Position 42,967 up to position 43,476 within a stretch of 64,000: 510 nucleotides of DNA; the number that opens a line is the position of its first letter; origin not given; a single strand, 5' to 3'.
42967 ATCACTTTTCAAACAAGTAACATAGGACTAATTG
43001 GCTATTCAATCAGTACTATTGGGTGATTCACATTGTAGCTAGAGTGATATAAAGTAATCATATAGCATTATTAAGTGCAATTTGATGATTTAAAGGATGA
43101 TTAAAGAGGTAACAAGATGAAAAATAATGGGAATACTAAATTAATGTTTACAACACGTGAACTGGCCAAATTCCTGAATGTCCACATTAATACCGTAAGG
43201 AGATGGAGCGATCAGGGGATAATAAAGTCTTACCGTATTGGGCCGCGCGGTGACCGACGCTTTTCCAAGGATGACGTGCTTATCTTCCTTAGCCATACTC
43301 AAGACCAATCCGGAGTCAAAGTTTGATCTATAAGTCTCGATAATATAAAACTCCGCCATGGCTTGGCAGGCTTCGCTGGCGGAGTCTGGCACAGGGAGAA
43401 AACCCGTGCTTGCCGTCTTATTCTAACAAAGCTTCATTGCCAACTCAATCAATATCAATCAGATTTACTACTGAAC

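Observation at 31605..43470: Excisionase-family HTH gene plus a conserved palindromic leader module is duplicated and brackets the low-GC cassette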

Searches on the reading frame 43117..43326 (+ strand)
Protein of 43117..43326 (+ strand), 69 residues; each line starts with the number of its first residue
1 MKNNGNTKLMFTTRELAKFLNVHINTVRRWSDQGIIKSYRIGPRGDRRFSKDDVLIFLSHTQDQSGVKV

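Call 12: search_protein_families(library=pfam, proteins=[window:43117-43326:+])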
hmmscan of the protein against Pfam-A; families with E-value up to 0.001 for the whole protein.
window:43117-43326:+ (69 aa): 3 families
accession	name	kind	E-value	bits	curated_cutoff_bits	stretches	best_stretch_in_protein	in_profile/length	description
PF12728.13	HTH_17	-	5.4e-11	43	27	1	10-58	1-47/51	Helix-turn-helix domain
PF00376.29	MerR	-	2.6e-08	34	28.2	1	12-49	1-38/38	MerR family regulatory protein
PF13411.12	MerR_1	-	4.3e-06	27.2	21.6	1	11-56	1-45/69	MerR HTH family regulatory protein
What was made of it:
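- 43117..43326 (+): Intact 69-aa HTH_17/MerR-like (BldC-like) DNA-binding protein gene. Pfam HTH_17 at 5.4e-11 and MerR at 2.6e-8 (call 12).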

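Call 21: find_encoding_contigs(protein=window:43117-43326:+, flank=10000, max_places=10)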
Protein window:43117-43326:+ (69 aa): 7 contigs read that carry it; 4 places shown.
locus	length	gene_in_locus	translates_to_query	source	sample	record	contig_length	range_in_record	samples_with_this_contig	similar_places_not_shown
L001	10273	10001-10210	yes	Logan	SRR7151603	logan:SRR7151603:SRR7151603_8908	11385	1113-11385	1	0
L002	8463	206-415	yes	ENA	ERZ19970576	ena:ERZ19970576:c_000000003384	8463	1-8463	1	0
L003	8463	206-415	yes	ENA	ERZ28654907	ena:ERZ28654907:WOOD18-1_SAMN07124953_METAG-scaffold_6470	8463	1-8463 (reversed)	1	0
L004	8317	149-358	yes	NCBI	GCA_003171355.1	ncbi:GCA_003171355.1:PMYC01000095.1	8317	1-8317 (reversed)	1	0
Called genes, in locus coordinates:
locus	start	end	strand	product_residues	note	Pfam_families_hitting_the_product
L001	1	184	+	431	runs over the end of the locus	?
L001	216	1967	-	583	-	-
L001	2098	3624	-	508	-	PF01663:Phosphodiest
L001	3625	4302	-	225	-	PF02223:Thymidylate_kin (faint)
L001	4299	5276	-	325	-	PF00534:Glycos_transf_1, PF13692:Glyco_trans_1_4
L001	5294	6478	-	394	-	PF13477:Glyco_trans_4_2 (weak), PF13439:Glyco_transf_4, PF13579:Glyco_trans_4_4, PF20706:GT4-conflict, PF00534:Glycos_transf_1, PF13692:Glyco_trans_1_4, PF13524:Glyco_trans_1_2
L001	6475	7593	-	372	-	PF13439:Glyco_transf_4, PF13579:Glyco_trans_4_4, PF20706:GT4-conflict, PF00534:Glycos_transf_1, PF13692:Glyco_trans_1_4, PF13524:Glyco_trans_1_2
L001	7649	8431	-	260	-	PF00535:Glycos_transf_2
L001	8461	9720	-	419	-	PF03721:UDPG_MGDP_dh_N, PF00984:UDPG_MGDP_dh, PF03720:UDPG_MGDP_dh_C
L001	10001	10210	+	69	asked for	PF12728:HTH_17, PF13411:MerR_1 (weak), PF00376:MerR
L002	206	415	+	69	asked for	PF12728:HTH_17, PF13411:MerR_1 (weak), PF00376:MerR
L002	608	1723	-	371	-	PF01073:3Beta_HSD, PF01370:Epimerase, PF02719:Polysacc_synt_2, PF05368:NmrA, PF13460:NAD_binding_10, PF16363:GDP_Man_Dehyd, PF01370:Epimerase, PF16363:GDP_Man_Dehyd, +3 more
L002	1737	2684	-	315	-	PF01073:3Beta_HSD, PF01370:Epimerase, PF02719:Polysacc_synt_2 (faint), PF04321:RmlD_sub_bind (weak), PF07993:NAD_binding_4 (faint), PF16363:GDP_Man_Dehyd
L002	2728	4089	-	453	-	PF00149:Metallophos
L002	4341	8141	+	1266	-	-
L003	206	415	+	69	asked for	PF12728:HTH_17, PF13411:MerR_1 (weak), PF00376:MerR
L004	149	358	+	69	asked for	PF12728:HTH_17, PF13411:MerR_1 (weak), PF00376:MerR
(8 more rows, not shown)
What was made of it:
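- Independent assemblies break at the repeats (call 21).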

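Call 22: find_homologous_proteins(query=window:43117-43323:+)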
Query window:43117-43323:+ (69 aa): 548 proteins with E <= 0.001 among 548 candidates; the best 120 are listed.
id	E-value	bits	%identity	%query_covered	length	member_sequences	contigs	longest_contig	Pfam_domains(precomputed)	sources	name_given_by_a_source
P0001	5.9e-39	148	100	100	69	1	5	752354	PF12728.14,PF00376.30,PF13411.13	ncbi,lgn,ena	-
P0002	4.4e-35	136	93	100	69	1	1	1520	PF12728.14,PF00376.30,PF13411.13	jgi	jgi:excisionase family DNA binding protein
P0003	1.3e-32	128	90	100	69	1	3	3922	PF12728.14,PF00376.30,PF13411.13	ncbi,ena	-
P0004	1.9e-32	127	88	100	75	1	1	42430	PF12728.14,PF00376.30,PF13411.13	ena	-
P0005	1.7e-31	124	87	100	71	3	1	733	PF12728.14,PF00376.30,PF13411.13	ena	-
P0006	5.0e-31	123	86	100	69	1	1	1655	PF12728.14,PF00376.30,PF13411.13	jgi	jgi:excisionase family DNA binding protein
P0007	7.1e-31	122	87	100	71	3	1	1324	PF12728.14,PF00376.30,PF13411.13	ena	-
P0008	1.4e-30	121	83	100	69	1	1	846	PF12728.14,PF00376.30,PF13411.13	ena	-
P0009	2.8e-30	121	84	100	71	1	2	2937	PF12728.14,PF00376.30,PF13411.13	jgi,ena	-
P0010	7.8e-30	119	83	100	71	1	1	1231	PF12728.14,PF00376.30,PF13411.13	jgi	-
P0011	7.9e-30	119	83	100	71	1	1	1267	PF12728.14,PF00376.30,PF13411.13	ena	-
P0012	9.1e-30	119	83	100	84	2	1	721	PF12728.14,PF00376.30,PF13411.13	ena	-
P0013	1.0e-29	119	83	100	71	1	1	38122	PF12728.14,PF00376.30,PF13411.13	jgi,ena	jgi:excisionase family DNA binding protein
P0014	1.3e-29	118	83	100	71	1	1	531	PF12728.14,PF00376.30,PF13411.13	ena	-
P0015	1.4e-29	118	83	100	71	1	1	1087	PF12728.14,PF00376.30,PF13411.13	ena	-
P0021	2.5e-28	114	78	100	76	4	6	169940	PF12728.14,PF00376.30,PF13411.13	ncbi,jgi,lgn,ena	jgi:excisionase family DNA binding protein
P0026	4.2e-26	107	77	94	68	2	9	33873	PF12728.14,PF00376.30,PF13411.13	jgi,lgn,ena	jgi:excisionase family DNA binding protein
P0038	7.1e-23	97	68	96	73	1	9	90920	PF12728.14,PF00376.30,PF13411.13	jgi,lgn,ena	jgi:excisionase family DNA binding protein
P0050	7.6e-21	91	61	100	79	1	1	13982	PF12728.14,PF00376.30,PF13411.13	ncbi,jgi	-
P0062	2.6e-19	86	68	87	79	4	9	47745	PF12728.14,PF00376.30,PF13411.13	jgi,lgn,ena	-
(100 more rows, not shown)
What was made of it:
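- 43117..43326 (+): 548 homologues; the sources that name them call them Dehalococcoidia (call 22).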

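Call 24: find_related_loci(query=A2, collection=genome_contigs, flank=4000)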
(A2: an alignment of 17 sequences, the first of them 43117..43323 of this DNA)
Query A2 (69 aa) in genome_contigs; peptide patterns used: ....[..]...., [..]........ (x = any residue, [..] = any of these).
194 stretches matched a pattern; 173 encode a relative of the query (tblastn E <= 1e-3); the best 80 are kept; 80 distinct loci.
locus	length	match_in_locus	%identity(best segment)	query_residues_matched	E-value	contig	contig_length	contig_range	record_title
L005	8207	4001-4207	83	1-69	1e-35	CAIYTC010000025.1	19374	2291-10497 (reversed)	MAG: uncultured Dehalococcoidia bacterium isolate AlinenSedimentsD1_bin-0298 genome assembly, contig: bin-0298:025/296,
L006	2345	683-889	83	1-69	4e-35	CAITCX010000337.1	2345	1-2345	MAG: uncultured Dehalococcoidia bacterium isolate AlinenSedimentsCore3_bin-0782 genome assembly, contig: bin-0782:337/52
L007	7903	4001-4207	78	1-69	5e-34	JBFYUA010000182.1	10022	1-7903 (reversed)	MAG: Dehalococcoidia bacterium isolate PPR_0282 PPR_0282.fa_k121_486682, whole genome shotgun sequence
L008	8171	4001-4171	79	8-64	3e-29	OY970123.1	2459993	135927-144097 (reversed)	MAG: uncultured Chloroflexia bacterium isolate MFD01476.bin.c.5 genome assembly, chromosome: 1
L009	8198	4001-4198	71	4-69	5e-29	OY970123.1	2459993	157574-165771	MAG: uncultured Chloroflexia bacterium isolate MFD01476.bin.c.5 genome assembly, chromosome: 1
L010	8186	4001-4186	77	3-64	1e-28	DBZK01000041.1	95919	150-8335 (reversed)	MAG TPA_asm: Dehalococcoidia bacterium UBA1162 UBA1162_contig_17610, whole genome shotgun sequence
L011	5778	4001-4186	73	4-65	3e-28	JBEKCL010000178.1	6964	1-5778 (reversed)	MAG: Dehalococcoidia bacterium isolate SPRUCE 159 SPRUCE_159_178, whole genome shotgun sequence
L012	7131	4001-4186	77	3-64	1e-28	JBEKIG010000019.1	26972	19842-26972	MAG: Nitrososphaeria archaeon isolate SPRUCE 295 SPRUCE_295_19, whole genome shotgun sequence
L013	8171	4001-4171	68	7-63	1e-25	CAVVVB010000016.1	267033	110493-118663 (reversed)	MAG: uncultured Chloroflexia bacterium isolate MFD03726.bin.2.26 genome assembly, contig: contig_40585, whole genome sho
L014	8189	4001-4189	65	2-66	3e-24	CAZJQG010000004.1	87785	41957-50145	MAG TPA_asm: uncultured Dehalococcoidales bacterium isolate SRP098346_co1_423 genome assembly, contig: NODE_60_length_87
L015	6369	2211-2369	74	8-60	4e-24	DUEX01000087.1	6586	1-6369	MAG TPA_asm: Dehalococcoidia bacterium isolate W265 Contig87, whole genome shotgun sequence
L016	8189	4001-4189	60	1-63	7e-23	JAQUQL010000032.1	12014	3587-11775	MAG: Dehalococcoidales bacterium isolate STD1_49 NODE_14373_length_12014_cov_8.883654_Sandtown_D1, whole genome shotgun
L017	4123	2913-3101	59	1-63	7e-23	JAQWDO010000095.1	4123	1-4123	MAG: Dehalococcoidales bacterium isolate STF2_53 NODE_85589_length_4123_cov_3.502503_Sandtown_F2, whole genome shotgun s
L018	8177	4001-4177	63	1-59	6e-23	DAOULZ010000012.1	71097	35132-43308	MAG TPA_asm: Dehalococcoidales bacterium isolate W31_71 k127_55999, whole genome shotgun sequence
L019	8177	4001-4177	59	2-60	8e-23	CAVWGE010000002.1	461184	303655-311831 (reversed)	MAG: uncultured Chloroflexia bacterium isolate MFD04408.bin.1.9 genome assembly, contig: contig_21453, whole genome shot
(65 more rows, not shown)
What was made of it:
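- Tried and rejected: The HTH homologues and the source MAG are Dehalococcoidia (calls 21, 22, 24).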

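Call 43: find_encoding_contigs(protein=P0021, flank=6000, max_places=6)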
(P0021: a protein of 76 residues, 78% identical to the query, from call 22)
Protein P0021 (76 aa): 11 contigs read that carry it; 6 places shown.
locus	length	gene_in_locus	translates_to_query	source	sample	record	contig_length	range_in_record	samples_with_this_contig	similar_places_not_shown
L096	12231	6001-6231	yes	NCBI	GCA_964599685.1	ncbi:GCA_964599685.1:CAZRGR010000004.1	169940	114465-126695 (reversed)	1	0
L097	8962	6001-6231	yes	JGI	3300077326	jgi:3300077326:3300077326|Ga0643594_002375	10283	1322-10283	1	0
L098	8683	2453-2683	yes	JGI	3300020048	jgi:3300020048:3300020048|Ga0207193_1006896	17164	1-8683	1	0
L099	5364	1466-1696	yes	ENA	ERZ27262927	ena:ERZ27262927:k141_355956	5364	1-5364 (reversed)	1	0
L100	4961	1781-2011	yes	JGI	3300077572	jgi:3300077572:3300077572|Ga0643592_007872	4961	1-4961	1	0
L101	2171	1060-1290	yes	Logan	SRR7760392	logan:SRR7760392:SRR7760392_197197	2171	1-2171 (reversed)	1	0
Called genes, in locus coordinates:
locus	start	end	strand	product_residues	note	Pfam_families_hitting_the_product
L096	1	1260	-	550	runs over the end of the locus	PF00753:Lactamase_B, PF12706:Lactamase_B_2, PF22505:RNase_J_b_CASP, PF07521:RMMBL, PF17770:RNase_J_C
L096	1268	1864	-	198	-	PF03167:UDG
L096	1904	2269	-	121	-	PF07843:DUF1634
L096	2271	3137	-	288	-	PF01925:TauE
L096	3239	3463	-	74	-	PF04982:TM_HPP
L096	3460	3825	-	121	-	-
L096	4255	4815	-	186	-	PF13242:Hydrolase_like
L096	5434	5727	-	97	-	-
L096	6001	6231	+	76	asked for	PF12728:HTH_17, PF00376:MerR, PF13411:MerR_1 (weak)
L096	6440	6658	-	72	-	PF07927:HicA_toxin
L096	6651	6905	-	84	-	PF21748:UPF0150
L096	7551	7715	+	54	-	-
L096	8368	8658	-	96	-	-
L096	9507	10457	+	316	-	PF03168:LEA_2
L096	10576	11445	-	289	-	PF02219:MTHFR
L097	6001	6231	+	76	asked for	PF12728:HTH_17, PF00376:MerR, PF13411:MerR_1 (weak)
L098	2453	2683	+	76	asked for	PF12728:HTH_17, PF00376:MerR, PF13411:MerR_1 (weak)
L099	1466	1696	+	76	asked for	PF12728:HTH_17, PF00376:MerR, PF13411:MerR_1 (weak)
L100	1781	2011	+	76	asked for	PF12728:HTH_17, PF00376:MerR, PF13411:MerR_1 (weak)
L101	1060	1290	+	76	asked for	PF12728:HTH_17, PF00376:MerR, PF13411:MerR_1 (weak)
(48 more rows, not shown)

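Call 44: find_encoding_contigs(protein=P0004, flank=6000, max_places=4)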
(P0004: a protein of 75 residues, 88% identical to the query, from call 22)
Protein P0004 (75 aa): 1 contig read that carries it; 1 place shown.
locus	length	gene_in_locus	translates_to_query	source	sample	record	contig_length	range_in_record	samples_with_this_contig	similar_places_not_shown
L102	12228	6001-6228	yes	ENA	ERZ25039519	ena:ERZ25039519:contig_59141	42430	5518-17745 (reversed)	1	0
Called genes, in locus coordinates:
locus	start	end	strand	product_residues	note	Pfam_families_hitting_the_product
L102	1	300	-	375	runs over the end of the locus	PF13439:Glyco_transf_4, PF13579:Glyco_trans_4_4, PF20706:GT4-conflict, PF00534:Glycos_transf_1, PF13692:Glyco_trans_1_4, PF13524:Glyco_trans_1_2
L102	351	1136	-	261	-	PF00535:Glycos_transf_2, PF13641:Glyco_tranf_2_3 (weak)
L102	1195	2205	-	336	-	PF04015:DUF362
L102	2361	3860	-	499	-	PF13537:GATase_7, PF00733:Asn_synthase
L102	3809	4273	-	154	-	PF13522:GATase_6, PF13537:GATase_7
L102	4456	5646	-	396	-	PF03721:UDPG_MGDP_dh_N, PF00984:UDPG_MGDP_dh, PF03720:UDPG_MGDP_dh_C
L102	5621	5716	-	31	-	-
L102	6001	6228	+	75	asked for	PF12728:HTH_17, PF00376:MerR, PF13411:MerR_1 (weak)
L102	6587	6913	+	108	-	-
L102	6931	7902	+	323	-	-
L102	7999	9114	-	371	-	PF01073:3Beta_HSD, PF01370:Epimerase, PF02719:Polysacc_synt_2, PF05368:NmrA, PF13460:NAD_binding_10, PF16363:GDP_Man_Dehyd, PF01370:Epimerase, PF16363:GDP_Man_Dehyd, +3 more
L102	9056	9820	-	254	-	PF00884:Sulfatase, PF16347:SGSH_C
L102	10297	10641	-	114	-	PF00884:Sulfatase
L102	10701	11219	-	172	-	PF01663:Phosphodiest (weak)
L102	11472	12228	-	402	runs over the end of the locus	PF00009:GTP_EFTU, PF01926:MMR_HSR1 (faint), PF03144:GTP_EFTU_D2, PF22594:GTP-eEF1A_C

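Call 46: search_solved_structures(query=A2, max_evalue=1, show_alignments=2)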
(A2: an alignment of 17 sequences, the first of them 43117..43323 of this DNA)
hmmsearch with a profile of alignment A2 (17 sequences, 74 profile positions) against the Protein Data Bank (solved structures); distinct sequences matched with E-value up to 1: 6.
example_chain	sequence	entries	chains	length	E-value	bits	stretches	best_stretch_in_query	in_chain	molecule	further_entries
6ama_A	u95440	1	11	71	4.8e-05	26.1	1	6-67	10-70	Putative DNA-binding protein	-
6amk_A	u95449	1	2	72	0.00025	23.9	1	9-67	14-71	Putative DNA-binding protein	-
8jbs_A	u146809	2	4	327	0.00041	23.1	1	6-55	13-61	Putative cobalamin binding protein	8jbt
4j2n_A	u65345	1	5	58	0.00063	22.6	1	14-56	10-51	Gp37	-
7cla_A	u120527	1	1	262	0.0029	20.4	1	1-56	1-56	HTH-type transcriptional regulator SkgA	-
7lwr_A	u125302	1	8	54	0.76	12.7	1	14-35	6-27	Terminase, small subunit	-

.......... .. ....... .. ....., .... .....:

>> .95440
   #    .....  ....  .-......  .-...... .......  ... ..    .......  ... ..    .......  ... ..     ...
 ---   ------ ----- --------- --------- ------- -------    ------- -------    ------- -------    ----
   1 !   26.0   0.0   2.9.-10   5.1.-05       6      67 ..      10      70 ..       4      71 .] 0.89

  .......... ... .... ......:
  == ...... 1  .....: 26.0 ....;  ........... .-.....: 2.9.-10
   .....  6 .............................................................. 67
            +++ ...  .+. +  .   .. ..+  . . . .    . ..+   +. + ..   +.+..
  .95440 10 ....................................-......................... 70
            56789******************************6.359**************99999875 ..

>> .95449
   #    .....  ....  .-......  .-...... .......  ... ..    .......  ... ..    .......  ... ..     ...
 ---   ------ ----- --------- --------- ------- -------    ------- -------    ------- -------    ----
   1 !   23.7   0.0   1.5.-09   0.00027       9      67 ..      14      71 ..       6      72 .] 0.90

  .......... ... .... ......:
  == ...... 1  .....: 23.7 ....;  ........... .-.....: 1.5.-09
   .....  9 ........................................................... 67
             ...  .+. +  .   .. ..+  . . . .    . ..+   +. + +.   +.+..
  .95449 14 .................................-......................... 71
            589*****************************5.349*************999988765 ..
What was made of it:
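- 43117..43326 (+): Best solved structures are BldC 6AMA/6AMK, E 4.8e-5 (call 46).
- On BldC family regulator: 69 aa; HTH_17 and MerR Pfam domains (call 12); best PDB hits 6AMA/6AMK, E 4.8e-5 (call 46).
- Closest known: BldC of Streptomyces. Same: A roughly 68-aa MerR-like winged HTH without dimerisation or effector domains, and the best PDB match of the HTH family here (call 46).
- The HTH protein is closest to BldC (call 46).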

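Call 47: search_protein_families(library=ncbifam, proteins=[window:43117-43323:+], max_evalue=0.01)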
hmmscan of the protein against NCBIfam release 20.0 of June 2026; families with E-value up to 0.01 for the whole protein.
window:43117-43323:+ (69 aa): 5 families
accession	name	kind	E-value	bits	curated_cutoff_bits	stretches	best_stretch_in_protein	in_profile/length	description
TIGR01764.1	excise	domain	7.1e-10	39.1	28.8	1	11-58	2-47/49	excisionase family DNA-binding protein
NF033787.1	HTH_BldC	subfamily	3.6e-09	36.3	77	1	11-55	3-46/49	BldC family transcriptional regulator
NF033518.0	transpos_IS607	equivalog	9.1e-05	22.1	110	1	15-62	2-48/187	IS607 family transposase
NF047737.1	antiphage_MADS1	equivalog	0.00039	20.6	80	1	10-54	3-45/49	methylation-associated defense system helix-turn-helix domain-containing protein MAD1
NF047375.1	HeatShock_HspR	equivalog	0.0017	18.3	105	1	11-55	4-47/92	heat shock protein transcriptional repressor HspR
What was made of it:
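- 43117..43326 (+): NCBIfam 'excise' domain 39.1 bits; HTH_BldC 36.3 bits, below its cut-off of 77 (call 47).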

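Call 50: find_encoding_contigs(protein=P0013, flank=5000, max_places=4)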
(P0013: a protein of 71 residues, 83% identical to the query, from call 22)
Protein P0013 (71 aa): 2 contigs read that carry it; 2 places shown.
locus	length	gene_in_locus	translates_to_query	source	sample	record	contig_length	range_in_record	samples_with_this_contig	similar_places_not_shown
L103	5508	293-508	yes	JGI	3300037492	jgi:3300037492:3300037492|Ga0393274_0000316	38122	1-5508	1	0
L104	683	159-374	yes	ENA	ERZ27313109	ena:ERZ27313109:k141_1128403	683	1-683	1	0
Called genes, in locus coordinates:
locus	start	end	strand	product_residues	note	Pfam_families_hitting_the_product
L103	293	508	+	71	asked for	PF00376:MerR, PF12728:HTH_17, PF13411:MerR_1 (weak)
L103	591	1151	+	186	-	PF10502:Peptidase_S26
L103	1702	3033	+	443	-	-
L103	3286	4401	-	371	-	PF00106:adh_short, PF01073:3Beta_HSD, PF01370:Epimerase, PF02719:Polysacc_synt_2, PF05368:NmrA, PF13460:NAD_binding_10, PF16363:GDP_Man_Dehyd, PF01370:Epimerase, +3 more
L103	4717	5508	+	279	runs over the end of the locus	-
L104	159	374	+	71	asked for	PF00376:MerR, PF12728:HTH_17, PF13411:MerR_1 (weak)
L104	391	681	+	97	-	?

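Call 51: find_encoding_contigs(protein=P0026, flank=5000, max_places=6)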
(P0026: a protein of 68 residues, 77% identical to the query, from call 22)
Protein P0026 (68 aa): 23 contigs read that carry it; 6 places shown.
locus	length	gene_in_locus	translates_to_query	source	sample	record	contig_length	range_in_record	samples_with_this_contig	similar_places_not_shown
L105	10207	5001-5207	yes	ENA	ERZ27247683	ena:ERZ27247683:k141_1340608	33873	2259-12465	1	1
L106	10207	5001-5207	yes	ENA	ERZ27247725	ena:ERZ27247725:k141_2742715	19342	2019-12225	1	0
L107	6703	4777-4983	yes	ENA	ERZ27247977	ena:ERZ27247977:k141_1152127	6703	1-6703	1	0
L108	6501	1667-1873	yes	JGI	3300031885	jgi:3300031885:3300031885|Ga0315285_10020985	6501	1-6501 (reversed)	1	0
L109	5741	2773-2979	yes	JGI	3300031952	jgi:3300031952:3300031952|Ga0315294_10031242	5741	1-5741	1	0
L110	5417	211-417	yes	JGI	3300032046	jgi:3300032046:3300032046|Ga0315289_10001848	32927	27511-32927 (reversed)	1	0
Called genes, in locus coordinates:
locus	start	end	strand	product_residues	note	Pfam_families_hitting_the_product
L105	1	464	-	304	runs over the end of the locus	PF00656:Peptidase_C14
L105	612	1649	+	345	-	PF05598:DUF772, PF01609:DDE_Tnp_1, PF13612:DDE_Tnp_1_3, PF13359:DDE_Tnp_4 (faint), PF13751:DDE_Tnp_1_6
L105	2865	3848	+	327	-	PF01073:3Beta_HSD, PF01370:Epimerase, PF02719:Polysacc_synt_2, PF04321:RmlD_sub_bind, PF05368:NmrA (faint), PF07993:NAD_binding_4 (faint), PF13460:NAD_binding_10 (weak), PF16363:GDP_Man_Dehyd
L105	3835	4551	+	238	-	PF00535:Glycos_transf_2, PF13641:Glyco_tranf_2_3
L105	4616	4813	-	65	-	PF12728:HTH_17, PF13411:MerR_1 (weak), PF00376:MerR (weak)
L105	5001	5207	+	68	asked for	PF12728:HTH_17, PF13411:MerR_1 (weak), PF00376:MerR (weak)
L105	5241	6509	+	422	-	PF03721:UDPG_MGDP_dh_N, PF00984:UDPG_MGDP_dh, PF03720:UDPG_MGDP_dh_C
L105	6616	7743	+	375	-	PF13439:Glyco_transf_4, PF13579:Glyco_trans_4_4 (weak), PF20706:GT4-conflict, PF00534:Glycos_transf_1, PF13692:Glyco_trans_1_4, PF13524:Glyco_trans_1_2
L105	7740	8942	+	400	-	PF20706:GT4-conflict (faint), PF13439:Glyco_transf_4, PF13579:Glyco_trans_4_4, PF00534:Glycos_transf_1, PF13692:Glyco_trans_1_4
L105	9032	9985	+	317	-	PF00535:Glycos_transf_2, PF10111:Glyco_tranf_2_2, PF13641:Glyco_tranf_2_3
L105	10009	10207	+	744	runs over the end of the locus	PF09971:DUF2206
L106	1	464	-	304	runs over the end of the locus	PF00656:Peptidase_C14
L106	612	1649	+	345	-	PF05598:DUF772, PF01609:DDE_Tnp_1, PF13612:DDE_Tnp_1_3, PF13359:DDE_Tnp_4 (faint), PF13751:DDE_Tnp_1_6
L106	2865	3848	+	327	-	PF01073:3Beta_HSD, PF01370:Epimerase, PF02719:Polysacc_synt_2, PF04321:RmlD_sub_bind, PF05368:NmrA (faint), PF07993:NAD_binding_4 (faint), PF13460:NAD_binding_10 (weak), PF16363:GDP_Man_Dehyd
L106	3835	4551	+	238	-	PF00535:Glycos_transf_2, PF13641:Glyco_tranf_2_3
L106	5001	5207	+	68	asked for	PF12728:HTH_17, PF13411:MerR_1 (weak), PF00376:MerR (weak)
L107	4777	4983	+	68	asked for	PF12728:HTH_17, PF13411:MerR_1 (weak), PF00376:MerR (weak)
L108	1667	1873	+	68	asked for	PF12728:HTH_17, PF13411:MerR_1 (weak), PF00376:MerR (weak)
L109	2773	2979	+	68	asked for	PF12728:HTH_17, PF13411:MerR_1 (weak), PF00376:MerR (weak)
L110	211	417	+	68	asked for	PF12728:HTH_17, PF13411:MerR_1 (weak), PF00376:MerR (weak)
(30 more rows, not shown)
